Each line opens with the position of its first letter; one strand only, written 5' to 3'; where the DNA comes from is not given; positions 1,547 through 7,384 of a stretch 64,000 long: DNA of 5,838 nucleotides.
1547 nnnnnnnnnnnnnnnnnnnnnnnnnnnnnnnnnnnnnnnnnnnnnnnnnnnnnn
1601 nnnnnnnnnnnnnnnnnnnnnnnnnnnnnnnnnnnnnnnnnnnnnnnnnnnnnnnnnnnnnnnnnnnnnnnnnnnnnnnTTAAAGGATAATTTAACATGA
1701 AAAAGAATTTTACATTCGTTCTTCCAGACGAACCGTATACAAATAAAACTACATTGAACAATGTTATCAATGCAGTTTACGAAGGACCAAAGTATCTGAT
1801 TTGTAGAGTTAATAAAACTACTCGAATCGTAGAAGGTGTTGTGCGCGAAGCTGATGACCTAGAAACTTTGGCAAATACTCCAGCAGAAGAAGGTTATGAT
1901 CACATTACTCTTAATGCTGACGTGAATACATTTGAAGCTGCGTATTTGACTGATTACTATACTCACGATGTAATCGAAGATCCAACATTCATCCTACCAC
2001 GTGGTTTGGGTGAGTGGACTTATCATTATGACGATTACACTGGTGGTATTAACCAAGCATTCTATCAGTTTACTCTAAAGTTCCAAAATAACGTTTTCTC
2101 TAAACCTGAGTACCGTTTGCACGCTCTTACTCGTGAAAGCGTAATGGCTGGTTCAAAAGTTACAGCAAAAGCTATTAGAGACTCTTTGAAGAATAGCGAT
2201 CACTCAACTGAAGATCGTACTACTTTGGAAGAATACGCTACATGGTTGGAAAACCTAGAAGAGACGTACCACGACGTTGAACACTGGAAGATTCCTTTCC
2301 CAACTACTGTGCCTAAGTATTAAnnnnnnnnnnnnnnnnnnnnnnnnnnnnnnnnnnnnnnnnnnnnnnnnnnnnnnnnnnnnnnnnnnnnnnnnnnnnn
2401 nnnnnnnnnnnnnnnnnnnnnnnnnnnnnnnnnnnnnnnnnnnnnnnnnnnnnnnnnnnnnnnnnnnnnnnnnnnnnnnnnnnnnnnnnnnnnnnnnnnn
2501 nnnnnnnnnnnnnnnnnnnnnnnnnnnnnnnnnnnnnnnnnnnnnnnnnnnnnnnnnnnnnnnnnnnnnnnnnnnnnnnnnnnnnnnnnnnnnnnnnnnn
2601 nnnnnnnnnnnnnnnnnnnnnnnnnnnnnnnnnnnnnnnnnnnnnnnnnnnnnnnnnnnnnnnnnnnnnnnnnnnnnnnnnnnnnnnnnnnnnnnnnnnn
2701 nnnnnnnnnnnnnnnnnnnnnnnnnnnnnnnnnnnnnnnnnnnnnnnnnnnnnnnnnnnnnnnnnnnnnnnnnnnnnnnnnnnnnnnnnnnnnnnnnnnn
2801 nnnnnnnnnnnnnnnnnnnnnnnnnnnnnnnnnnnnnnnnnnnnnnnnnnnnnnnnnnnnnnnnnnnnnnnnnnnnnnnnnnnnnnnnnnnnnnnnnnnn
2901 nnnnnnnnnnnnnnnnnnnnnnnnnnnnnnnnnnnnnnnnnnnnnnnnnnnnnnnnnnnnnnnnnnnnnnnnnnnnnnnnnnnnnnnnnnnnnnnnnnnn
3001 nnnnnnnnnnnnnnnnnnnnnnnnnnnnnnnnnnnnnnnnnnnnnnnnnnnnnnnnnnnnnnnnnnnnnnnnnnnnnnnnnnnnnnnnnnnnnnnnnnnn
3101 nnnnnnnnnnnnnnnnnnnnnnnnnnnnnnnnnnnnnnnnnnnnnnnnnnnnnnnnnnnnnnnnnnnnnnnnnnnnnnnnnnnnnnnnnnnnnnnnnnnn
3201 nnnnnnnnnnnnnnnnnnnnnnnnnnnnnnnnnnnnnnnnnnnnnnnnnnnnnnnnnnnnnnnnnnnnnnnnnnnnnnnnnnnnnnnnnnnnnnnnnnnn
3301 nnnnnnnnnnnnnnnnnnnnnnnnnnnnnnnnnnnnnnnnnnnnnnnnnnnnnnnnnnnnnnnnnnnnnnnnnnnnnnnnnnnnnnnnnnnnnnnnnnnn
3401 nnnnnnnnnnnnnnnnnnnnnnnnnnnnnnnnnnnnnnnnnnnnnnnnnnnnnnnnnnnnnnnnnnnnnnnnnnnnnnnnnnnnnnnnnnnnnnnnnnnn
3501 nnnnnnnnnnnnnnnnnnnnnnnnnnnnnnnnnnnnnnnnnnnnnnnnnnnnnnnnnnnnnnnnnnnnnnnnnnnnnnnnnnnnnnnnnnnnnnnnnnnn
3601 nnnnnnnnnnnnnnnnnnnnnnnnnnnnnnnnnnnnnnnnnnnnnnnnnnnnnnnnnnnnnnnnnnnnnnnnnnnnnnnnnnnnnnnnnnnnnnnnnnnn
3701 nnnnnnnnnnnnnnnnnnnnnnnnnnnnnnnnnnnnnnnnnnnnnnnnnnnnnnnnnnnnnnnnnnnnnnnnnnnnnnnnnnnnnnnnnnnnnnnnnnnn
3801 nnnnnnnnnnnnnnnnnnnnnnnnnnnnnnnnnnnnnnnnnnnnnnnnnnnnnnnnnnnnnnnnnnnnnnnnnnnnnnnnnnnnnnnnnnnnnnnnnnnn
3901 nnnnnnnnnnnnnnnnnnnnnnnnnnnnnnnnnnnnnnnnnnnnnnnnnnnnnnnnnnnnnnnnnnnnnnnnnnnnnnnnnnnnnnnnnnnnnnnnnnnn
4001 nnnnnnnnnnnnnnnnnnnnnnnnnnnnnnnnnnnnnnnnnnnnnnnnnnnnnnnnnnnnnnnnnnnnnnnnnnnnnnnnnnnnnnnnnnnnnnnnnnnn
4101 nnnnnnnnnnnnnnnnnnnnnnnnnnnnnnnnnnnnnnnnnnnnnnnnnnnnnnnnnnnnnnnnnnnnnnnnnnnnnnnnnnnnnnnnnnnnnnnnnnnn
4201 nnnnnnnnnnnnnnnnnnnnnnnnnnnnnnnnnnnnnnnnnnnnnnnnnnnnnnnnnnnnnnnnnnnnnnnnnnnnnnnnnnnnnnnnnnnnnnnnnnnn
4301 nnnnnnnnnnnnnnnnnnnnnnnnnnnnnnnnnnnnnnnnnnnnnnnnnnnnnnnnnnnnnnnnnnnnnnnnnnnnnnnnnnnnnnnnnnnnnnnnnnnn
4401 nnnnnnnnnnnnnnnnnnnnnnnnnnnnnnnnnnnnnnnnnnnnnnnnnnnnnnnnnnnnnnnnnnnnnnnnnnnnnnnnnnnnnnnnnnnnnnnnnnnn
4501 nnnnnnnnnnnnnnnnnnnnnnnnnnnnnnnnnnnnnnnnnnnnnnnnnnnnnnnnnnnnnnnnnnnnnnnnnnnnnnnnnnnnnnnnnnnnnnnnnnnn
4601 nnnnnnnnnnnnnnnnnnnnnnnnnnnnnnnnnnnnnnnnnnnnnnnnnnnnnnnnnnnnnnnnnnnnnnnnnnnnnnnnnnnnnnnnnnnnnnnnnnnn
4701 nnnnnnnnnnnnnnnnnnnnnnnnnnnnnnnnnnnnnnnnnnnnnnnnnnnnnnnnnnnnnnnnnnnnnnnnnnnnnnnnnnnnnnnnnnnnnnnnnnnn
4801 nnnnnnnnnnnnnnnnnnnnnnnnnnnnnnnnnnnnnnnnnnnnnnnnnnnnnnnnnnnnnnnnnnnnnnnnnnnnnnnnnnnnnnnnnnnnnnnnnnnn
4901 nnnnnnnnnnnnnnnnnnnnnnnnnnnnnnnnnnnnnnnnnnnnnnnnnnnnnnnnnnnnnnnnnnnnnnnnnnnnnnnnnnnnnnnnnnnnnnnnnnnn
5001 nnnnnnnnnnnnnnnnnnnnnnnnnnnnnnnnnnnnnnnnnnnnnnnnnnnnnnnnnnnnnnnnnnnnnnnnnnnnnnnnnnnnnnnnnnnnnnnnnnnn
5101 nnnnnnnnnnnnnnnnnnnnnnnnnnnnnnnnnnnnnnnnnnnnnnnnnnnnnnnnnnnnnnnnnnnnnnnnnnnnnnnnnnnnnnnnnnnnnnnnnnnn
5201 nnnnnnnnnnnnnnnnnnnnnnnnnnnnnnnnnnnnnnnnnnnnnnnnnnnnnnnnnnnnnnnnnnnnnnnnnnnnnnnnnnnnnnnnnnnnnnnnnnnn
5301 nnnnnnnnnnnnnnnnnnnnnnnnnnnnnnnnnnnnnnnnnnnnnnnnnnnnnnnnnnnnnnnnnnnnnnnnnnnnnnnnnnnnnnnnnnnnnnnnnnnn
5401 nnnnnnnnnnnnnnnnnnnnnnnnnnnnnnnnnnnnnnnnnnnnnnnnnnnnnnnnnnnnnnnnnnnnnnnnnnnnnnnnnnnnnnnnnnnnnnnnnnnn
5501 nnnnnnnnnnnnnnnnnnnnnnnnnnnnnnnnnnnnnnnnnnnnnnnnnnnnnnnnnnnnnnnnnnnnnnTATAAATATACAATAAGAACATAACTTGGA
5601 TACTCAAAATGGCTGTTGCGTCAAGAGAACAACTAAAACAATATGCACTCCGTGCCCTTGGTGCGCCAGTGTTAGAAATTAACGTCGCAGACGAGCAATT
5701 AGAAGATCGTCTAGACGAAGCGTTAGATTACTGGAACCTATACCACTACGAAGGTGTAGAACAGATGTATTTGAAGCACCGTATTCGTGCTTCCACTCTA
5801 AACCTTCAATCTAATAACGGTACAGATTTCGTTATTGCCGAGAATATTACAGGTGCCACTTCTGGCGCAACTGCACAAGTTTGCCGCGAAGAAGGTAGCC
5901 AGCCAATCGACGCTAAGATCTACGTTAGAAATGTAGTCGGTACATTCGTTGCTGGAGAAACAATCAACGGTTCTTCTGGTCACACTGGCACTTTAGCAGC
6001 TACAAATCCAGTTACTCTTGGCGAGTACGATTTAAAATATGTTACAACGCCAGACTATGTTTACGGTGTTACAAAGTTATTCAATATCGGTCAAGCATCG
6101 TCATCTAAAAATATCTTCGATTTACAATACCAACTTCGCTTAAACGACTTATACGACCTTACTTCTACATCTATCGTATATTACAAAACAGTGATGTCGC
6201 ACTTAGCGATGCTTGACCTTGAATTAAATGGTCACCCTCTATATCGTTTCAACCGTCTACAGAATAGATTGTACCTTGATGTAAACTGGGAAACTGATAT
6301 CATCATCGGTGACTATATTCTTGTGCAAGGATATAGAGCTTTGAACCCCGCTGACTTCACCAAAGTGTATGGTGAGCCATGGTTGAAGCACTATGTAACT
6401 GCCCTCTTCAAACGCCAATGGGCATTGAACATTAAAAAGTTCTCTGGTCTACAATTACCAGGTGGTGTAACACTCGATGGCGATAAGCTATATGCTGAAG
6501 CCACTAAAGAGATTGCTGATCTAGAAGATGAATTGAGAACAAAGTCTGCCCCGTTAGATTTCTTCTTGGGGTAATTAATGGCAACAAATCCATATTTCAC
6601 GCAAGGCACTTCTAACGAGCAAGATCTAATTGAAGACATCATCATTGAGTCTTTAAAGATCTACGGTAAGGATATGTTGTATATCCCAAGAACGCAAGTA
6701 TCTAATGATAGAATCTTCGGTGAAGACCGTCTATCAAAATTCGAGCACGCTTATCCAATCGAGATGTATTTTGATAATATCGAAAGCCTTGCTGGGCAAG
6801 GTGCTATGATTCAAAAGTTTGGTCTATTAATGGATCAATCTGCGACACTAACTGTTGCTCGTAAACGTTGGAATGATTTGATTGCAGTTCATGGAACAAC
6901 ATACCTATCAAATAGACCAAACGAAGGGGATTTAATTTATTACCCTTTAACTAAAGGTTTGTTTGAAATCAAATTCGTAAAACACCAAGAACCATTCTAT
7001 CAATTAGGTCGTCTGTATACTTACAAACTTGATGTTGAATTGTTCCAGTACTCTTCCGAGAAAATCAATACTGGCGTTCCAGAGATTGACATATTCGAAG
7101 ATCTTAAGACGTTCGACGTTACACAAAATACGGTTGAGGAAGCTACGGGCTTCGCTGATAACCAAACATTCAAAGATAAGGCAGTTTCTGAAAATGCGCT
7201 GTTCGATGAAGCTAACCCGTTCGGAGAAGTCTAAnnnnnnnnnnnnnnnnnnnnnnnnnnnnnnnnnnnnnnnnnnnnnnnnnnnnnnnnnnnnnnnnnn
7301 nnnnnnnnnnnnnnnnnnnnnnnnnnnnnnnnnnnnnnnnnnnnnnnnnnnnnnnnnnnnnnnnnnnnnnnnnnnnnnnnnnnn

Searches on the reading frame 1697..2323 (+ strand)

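Call 97: search_protein_families(library=phrogs, proteins=[window:1697-2323:+], max_evalue=0.00001)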
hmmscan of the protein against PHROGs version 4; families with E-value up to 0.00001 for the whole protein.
window:1697-2323:+ (208 aa): 1 family
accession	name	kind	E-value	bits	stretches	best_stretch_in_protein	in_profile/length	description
phrog_9740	-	unknown function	4.5e-08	33.7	0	1-54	4-63/241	-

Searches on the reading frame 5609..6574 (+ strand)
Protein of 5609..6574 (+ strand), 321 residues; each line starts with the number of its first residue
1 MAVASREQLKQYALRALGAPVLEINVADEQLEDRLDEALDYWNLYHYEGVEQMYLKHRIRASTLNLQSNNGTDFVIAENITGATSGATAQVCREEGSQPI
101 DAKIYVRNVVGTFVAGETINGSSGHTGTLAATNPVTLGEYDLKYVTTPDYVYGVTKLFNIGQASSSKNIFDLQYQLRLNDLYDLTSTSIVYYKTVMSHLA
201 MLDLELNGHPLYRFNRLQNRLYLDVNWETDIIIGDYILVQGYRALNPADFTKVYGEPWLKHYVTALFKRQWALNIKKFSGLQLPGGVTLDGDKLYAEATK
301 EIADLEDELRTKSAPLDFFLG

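Call 97: search_protein_families(library=phrogs, proteins=[window:5609-6574:+], max_evalue=0.00001)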
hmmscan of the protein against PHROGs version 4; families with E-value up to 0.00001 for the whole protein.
window:5609-6574:+ (321 aa): 2 families
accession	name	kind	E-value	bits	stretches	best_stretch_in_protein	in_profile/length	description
phrog_211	-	connector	1.8e-37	130.1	1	3-313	724-963/976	head-tail adaptor Ad2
phrog_9851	-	tail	5.6e-07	28.7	1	57-132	637-713/1092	tail fiber protein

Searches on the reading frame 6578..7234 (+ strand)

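Call 97: search_protein_families(library=phrogs, proteins=[window:6578-7234:+], max_evalue=0.00001)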
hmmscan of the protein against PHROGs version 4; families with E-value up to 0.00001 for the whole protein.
window:6578-7234:+ (218 aa): 3 families
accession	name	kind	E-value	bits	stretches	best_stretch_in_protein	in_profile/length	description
phrog_460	-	connector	1.2e-69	235.9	1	1-191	14-206/385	head closure Hc2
phrog_679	-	connector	1.7e-58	199.3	1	1-206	12-214/251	head closure Hc2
phrog_27011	-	connector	3.7e-19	70.3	1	3-160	2-154/279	head closure Hc2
